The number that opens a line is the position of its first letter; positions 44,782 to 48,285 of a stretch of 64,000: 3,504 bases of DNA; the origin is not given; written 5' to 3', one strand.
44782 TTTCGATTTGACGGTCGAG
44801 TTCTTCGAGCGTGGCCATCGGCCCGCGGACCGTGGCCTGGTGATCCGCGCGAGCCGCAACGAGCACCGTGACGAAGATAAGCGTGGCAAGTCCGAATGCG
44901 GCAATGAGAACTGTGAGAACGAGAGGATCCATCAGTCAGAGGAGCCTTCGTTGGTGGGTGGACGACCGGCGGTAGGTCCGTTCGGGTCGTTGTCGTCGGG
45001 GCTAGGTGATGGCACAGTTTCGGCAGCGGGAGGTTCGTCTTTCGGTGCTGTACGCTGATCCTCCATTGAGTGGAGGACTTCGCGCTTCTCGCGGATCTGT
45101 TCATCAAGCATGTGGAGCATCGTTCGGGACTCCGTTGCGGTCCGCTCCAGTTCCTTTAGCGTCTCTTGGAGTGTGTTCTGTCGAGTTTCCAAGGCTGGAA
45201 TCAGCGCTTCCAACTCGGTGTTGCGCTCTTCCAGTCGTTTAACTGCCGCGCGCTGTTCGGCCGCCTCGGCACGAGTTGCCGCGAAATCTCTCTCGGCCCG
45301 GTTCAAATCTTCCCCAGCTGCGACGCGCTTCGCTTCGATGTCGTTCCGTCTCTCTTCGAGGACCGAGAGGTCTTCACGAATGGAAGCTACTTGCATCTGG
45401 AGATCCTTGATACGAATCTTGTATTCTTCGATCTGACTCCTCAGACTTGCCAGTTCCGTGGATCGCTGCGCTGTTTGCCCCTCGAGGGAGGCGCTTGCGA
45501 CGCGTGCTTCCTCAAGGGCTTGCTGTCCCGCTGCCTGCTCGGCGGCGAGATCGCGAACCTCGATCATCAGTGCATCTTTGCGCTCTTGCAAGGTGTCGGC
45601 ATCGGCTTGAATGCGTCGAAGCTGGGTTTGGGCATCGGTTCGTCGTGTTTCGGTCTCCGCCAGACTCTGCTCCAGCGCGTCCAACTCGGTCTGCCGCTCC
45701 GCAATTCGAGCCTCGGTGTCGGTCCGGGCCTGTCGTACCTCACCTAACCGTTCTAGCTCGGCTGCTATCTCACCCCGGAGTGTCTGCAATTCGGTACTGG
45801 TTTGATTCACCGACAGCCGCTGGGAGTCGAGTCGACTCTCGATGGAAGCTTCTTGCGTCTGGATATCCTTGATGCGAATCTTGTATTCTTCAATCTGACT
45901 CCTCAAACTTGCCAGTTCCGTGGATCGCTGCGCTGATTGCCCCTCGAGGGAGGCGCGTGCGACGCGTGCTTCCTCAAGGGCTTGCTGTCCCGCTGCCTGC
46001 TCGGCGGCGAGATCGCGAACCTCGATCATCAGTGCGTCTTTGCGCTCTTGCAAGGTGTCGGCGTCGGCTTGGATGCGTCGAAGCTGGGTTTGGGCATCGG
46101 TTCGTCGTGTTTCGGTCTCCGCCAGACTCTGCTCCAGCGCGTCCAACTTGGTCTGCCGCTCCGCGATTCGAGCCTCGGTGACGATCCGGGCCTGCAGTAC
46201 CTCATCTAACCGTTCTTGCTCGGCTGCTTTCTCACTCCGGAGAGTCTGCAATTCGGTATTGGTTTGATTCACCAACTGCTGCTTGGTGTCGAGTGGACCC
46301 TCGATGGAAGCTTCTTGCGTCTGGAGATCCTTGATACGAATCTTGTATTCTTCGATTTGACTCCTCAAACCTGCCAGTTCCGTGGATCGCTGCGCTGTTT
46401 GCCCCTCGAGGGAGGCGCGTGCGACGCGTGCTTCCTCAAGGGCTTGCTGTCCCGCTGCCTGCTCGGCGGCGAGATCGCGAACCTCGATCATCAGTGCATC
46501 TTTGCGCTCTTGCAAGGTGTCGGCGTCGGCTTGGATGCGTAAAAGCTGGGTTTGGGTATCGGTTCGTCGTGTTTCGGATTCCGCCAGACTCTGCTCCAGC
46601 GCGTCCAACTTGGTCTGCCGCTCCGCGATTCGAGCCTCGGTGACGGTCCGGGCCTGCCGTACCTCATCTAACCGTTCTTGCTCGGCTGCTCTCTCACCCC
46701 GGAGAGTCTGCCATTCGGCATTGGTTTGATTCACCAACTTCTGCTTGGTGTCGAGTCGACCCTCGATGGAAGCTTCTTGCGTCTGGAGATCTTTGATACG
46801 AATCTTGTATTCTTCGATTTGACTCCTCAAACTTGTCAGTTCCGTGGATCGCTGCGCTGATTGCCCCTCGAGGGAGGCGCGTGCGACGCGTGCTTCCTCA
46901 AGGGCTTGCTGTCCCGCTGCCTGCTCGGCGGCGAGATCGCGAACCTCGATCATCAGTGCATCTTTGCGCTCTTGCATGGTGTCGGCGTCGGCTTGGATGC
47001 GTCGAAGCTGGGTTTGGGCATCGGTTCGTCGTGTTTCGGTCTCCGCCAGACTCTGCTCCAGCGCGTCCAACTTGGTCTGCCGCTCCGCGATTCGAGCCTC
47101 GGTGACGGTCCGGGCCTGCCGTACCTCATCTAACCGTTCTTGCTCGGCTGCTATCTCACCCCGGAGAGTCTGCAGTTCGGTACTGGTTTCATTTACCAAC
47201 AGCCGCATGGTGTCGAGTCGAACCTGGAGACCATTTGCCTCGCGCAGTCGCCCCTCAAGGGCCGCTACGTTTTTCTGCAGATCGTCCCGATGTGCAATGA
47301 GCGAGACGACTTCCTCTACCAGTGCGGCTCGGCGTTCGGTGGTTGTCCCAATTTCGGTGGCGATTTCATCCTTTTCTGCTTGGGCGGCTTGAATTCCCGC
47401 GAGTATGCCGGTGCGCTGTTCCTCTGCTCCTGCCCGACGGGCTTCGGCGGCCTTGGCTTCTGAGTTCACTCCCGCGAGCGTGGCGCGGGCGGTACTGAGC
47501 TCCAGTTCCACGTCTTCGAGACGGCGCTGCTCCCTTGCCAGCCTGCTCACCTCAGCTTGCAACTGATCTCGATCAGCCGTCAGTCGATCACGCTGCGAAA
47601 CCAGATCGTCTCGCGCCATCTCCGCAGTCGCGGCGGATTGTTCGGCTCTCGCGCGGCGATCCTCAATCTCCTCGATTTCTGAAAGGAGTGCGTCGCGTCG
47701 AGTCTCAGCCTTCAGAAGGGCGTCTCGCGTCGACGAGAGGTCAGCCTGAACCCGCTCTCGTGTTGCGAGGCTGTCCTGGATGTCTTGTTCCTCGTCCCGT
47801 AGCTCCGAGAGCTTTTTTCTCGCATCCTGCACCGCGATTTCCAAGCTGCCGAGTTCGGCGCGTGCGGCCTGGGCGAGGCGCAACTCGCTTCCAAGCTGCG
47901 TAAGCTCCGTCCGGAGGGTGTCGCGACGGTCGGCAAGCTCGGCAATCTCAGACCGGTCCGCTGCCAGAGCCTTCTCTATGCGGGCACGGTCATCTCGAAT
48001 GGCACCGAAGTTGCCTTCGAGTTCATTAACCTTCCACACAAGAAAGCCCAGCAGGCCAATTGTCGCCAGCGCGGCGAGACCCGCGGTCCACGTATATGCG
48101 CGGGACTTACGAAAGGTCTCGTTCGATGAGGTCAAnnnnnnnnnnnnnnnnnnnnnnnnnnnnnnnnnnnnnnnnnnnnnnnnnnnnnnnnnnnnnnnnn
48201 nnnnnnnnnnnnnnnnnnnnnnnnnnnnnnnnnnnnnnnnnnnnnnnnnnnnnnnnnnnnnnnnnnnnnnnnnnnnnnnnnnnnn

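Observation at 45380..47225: Four near-identical 462-bp in-frame tandem repeats build the middle of the giant coiled-coil protein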

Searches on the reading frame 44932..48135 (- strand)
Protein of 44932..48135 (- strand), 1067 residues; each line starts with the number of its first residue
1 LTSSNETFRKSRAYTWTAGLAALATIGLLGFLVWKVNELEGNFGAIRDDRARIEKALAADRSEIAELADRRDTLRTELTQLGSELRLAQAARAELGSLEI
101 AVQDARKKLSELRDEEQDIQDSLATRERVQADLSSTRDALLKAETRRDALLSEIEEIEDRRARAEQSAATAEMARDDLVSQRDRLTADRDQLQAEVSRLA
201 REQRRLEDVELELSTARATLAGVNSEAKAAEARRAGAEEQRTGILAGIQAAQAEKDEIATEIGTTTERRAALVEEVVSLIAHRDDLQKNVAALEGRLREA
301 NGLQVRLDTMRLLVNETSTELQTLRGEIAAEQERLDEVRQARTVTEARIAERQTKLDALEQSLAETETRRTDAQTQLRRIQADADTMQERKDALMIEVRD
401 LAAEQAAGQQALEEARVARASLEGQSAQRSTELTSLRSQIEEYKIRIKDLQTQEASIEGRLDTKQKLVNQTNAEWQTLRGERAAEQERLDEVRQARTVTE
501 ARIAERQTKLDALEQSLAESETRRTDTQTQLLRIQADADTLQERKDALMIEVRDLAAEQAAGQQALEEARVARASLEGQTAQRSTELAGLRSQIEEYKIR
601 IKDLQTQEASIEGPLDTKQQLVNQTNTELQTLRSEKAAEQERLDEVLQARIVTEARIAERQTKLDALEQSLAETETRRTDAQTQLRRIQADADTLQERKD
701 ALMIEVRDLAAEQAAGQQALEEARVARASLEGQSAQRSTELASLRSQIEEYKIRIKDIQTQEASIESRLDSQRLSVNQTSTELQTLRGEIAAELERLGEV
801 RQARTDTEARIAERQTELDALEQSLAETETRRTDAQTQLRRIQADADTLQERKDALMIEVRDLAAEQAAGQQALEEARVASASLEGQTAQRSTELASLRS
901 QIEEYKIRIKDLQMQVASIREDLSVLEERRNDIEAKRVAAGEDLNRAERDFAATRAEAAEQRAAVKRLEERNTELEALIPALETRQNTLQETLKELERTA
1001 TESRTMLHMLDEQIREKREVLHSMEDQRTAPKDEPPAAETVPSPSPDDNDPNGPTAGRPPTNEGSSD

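Call 6: search_protein_families(library=pfam, proteins=[window:44932-48135:-], max_evalue=0.01)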
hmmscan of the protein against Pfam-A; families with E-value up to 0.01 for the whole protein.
window:44932-48135:- (1067 aa): 6 families
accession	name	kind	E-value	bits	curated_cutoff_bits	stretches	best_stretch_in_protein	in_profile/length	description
PF19220.6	Rod_CreS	-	2.7e-06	27.1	100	2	305-471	6-172/359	Crescentin, rod domain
PF02183.23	HALZ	-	2.7e-05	24.6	28.1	0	176-200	15-39/43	Homeobox associated leucine zipper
PF10186.14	ATG14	-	0.0004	20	33.2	1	436-528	17-117/347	Vacuolar sorting 38 and autophagy-related subunit 14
PF24484.1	ADAMTSL1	-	0.0025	18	27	0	638-648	3-13/40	ADAMTSL1 domain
PF12325.13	TMF_TATA_bd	-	0.0057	17.2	29.1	1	248-328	21-101/115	TATA element modulatory factor 1 TATA binding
PF06825.17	HSBP1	-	0.0083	16.4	28.6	0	656-675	28-47/51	Heat shock factor binding protein 1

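Call 7: search_protein_families(library=padloc, proteins=[window:44932-48135:-], max_evalue=0.01)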
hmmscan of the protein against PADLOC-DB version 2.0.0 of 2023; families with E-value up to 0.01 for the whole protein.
window:44932-48135:- (1067 aa): 8 families
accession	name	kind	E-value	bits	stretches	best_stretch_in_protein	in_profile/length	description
PDLC03868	LmuB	-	4.7e-12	43.1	3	164-381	519-735/1035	-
PDLC00582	JetC3|JetC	-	7.9e-11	38.5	3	593-842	778-1018/1472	DUF3584 domain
PDLC03865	LmuB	-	3.1e-10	36.9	1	736-1020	570-842/1007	-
PDLC00580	JetC3|JetC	-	3.2e-09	33.6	1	836-1034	255-452/1068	DUF3584 domain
PDLC00551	JetC2|JetC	-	1.3e-06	24.6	3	766-1020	733-992/1365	DUF3584 domain; MukB-like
PDLC03859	LmuB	-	3.4e-06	24.6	0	889-1015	356-480/611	-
PDLC00550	JetC2|JetC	-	0.00016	17.6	1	805-1015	273-487/1355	DUF3584 domain; MukB-like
PDLC00581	JetC3|JetC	-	0.0018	14.1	0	46-207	745-903/1473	DUF3584 domain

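Call 14: find_homologous_proteins(query=window:44932-48135:-, max_evalue=1e-10)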
Query window:44932-48135:- (1067 aa): 3 proteins with E <= 1e-10 among 8000 candidates.
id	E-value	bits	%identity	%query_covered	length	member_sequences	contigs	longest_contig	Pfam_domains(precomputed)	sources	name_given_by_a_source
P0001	2.3e-280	951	63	58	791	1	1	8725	PF19220.7,PF24161.2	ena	-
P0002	1.4e-203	697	55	57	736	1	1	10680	PF24161.2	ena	-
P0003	9.5e-120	420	41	51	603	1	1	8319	PF19220.7,PF24161.2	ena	-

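Call 20: find_encoding_contigs(protein=P0001, flank=10000, max_places=3)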
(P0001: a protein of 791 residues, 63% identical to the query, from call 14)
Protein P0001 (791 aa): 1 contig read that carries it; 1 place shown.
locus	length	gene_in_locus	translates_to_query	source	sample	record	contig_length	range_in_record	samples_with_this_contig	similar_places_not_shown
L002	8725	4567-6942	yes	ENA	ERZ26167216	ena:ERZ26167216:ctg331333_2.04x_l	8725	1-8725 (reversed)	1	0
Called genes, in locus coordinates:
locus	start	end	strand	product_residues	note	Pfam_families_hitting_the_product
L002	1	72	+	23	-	?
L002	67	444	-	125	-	-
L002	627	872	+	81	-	PF22513:FitA-like_RHH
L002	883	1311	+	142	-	PF01850:PIN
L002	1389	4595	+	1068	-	PF13086:AAA_11, PF13245:AAA_19 (weak), PF13604:AAA_30 (weak), PF13087:AAA_12, PF04480:DUF559 (weak), PF18741:MTES_1575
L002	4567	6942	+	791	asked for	PF19220:Rod_CreS (faint), PF24161:CCDC39 (faint)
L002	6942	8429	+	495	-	PF25994:HH_AprE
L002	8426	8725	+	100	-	?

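Call 21: find_encoding_contigs(protein=P0002, flank=10000, max_places=3)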
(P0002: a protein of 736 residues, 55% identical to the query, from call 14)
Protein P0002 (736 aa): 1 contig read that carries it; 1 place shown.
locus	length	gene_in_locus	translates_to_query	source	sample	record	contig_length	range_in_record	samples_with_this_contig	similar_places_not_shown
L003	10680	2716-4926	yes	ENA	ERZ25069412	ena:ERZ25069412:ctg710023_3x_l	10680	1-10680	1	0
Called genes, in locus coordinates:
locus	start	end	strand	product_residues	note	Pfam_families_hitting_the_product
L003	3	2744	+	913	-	?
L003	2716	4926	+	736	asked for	PF24161:CCDC39 (faint)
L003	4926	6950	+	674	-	-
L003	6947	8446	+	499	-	PF09823:DUF2357 (weak)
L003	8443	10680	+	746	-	?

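Call 22: find_encoding_contigs(protein=P0003, flank=10000, max_places=3)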
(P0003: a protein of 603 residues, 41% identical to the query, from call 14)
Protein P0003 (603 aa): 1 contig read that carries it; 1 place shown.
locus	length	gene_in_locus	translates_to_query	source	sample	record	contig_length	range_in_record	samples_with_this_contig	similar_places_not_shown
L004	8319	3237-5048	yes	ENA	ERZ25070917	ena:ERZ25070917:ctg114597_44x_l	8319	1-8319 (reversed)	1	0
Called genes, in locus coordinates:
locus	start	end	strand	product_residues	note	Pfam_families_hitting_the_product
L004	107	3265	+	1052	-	PF13086:AAA_11, PF13245:AAA_19, PF13604:AAA_30 (weak), PF13087:AAA_12, PF04480:DUF559 (weak), PF18741:MTES_1575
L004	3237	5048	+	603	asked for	PF19220:Rod_CreS (faint), PF24161:CCDC39 (faint)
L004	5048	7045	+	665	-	PF25994:HH_AprE (faint), PF07728:AAA_5 (weak)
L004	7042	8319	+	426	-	?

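Call 55: predict_structure(alignment_id=A2)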
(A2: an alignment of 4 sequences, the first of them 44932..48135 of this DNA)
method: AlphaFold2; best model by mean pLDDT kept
length: 1067 residues; sequences in the alignment: 4
mean_pLDDT: 62.3   pTM: 0.23
mean pLDDT of the five models: 62.3, 61.7, 61.2, 60.0, 56.8
residues with pLDDT >= 90: 0; 70-90: 257; 50-70: 673; < 50: 137
segments of 3 or more residues with pLDDT < 50: 1-22, 27-29, 42-44, 297-300, 453-462, 604-619, 726-738, 874-878, 883-885, 1027-1067
pLDDT, mean of each block of 10 residues (from residue 1): 31 42 49 52 55 67 73 75 71 71 75 74 69 65 68 72 68 66 68 70 72 69 65 62 64 58 57 61 62 52 57 62 66 65 66 70 68 69 68 72 65 62 56 67 63 44 54 67 69 71 70 70 67 70 74 70 66 60 61 65 46 42 63 69 71 70 70 68 68 71 70 60 50 48 63 65 59 51 58 59 60 62 62 60 61 64 55 49 49 64 73 70 69 68 64 56 61 65 66 68 70 74 55 32 32 34 31
secondary structure, 60 per line:
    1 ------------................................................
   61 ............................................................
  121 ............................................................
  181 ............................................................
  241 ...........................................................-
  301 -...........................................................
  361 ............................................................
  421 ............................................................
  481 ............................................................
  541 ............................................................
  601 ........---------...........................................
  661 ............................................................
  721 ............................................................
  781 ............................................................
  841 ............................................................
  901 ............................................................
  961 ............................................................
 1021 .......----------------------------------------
elements in order (helices of 4 or more, strands of 3 or more residues): H13-299 H302-608 H618-1027

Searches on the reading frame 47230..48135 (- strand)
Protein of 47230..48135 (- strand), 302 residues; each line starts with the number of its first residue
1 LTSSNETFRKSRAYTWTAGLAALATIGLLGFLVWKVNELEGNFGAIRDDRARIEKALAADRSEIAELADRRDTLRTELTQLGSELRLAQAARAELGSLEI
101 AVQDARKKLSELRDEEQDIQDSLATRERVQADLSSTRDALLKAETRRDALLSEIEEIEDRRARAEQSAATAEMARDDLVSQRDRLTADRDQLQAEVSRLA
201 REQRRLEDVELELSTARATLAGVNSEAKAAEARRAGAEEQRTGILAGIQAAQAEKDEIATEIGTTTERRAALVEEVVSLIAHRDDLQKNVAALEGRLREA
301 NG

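Call 39: find_homologous_proteins(query=window:47230-48135:-, max_evalue=1e-8)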
Query window:47230-48135:-: 8000 candidates shared short words with the query, none scored E <= 1e-8.

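Call 52: search_protein_representatives(protein=window:47230-48135:-)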
Query: 302 residues. Proteins with E-value up to 0.001 (for the whole library): 22; up to 1e-10: 7; up to 1e-30: 4. The best 22 are listed.
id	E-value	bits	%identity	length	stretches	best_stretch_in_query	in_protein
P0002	1.8e-90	319.7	57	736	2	1-302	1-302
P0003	3.0e-60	220.7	48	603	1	1-300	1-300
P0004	6.6e-48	180.3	54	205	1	1-191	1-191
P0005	8.3e-33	130.8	82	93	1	1-83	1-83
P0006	3.7e-18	82.9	30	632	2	1-296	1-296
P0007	5.9e-17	78.9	63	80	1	1-68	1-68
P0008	3.5e-13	66.5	51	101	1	36-124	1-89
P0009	2.5e-09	53.9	36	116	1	3-99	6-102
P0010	3.2e-08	50.3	28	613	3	1-295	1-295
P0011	5.7e-08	49.5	27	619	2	1-293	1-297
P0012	1.6e-07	48.0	27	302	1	1-263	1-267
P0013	2.9e-07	47.2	31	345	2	1-260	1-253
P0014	8.5e-07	45.6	25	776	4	56-221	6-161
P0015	1.5e-06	44.8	25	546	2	5-253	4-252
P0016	1.9e-06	44.5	36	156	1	1-153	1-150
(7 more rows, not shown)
